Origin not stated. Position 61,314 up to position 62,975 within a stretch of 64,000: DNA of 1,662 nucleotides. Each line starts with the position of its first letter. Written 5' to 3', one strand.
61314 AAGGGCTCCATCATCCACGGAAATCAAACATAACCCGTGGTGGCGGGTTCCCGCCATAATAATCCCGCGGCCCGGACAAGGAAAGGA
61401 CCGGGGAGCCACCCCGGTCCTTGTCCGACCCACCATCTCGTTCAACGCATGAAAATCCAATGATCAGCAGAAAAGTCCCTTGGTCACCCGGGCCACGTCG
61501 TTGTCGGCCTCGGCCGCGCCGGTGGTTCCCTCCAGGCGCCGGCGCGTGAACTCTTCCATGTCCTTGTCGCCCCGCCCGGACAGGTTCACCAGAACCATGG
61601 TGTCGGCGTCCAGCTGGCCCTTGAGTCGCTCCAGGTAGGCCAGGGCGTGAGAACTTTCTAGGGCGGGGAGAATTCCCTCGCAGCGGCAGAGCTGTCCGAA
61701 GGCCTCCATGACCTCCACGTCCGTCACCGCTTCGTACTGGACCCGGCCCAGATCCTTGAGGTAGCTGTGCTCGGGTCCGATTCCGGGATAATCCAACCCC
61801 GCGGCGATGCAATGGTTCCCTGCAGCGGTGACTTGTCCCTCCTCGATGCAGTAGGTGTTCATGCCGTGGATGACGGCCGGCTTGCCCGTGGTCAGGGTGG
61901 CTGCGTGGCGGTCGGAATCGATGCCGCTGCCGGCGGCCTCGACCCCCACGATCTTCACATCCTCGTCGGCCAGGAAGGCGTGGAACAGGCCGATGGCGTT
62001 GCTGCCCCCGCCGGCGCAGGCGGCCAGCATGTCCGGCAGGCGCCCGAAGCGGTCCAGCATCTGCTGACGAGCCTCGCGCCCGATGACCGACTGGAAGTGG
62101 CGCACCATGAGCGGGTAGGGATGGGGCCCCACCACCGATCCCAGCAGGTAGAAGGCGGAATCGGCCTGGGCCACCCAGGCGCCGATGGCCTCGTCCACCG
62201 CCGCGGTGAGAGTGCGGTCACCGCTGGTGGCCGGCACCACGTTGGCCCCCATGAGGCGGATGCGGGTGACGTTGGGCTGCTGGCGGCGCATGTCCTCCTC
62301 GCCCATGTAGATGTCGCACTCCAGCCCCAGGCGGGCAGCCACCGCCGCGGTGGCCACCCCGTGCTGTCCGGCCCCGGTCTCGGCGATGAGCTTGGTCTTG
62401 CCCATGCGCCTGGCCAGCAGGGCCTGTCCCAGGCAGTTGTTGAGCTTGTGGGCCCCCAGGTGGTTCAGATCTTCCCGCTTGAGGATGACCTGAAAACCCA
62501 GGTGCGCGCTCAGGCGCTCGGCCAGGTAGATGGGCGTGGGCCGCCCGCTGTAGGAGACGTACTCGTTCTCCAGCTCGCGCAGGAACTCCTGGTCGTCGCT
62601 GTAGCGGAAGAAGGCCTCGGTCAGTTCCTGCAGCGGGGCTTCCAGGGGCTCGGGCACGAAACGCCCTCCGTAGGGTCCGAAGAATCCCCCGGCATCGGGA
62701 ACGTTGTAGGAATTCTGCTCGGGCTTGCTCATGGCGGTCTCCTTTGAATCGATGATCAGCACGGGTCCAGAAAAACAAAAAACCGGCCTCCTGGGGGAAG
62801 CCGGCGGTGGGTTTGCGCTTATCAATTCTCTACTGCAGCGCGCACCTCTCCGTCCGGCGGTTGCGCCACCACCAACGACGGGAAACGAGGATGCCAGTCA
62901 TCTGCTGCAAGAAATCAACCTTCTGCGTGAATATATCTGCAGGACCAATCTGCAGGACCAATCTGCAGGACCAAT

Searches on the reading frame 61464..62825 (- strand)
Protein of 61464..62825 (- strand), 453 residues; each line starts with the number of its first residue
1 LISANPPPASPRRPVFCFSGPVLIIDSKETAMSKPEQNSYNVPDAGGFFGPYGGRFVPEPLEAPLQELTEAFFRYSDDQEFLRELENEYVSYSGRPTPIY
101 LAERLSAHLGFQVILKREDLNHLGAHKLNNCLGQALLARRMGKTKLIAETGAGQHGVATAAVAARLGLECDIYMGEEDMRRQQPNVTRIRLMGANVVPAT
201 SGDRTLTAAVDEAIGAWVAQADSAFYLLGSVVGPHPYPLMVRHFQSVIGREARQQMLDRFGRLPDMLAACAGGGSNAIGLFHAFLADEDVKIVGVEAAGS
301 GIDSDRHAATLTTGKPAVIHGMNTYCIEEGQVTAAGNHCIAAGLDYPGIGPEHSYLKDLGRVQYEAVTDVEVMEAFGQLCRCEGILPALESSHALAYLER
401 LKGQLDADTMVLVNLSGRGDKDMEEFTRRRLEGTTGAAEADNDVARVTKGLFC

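Call 103: search_protein_families(library=pfam, proteins=[window:61464-62825:-], max_evalue=0.001)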
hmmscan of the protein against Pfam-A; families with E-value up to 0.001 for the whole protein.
window:61464-62825:- (453 aa): 1 family
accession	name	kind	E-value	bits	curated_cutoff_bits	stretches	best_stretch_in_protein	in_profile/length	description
PF00291.31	PALP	-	1.5e-43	149.7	35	1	91-417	2-295/295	Pyridoxal-phosphate dependent enzyme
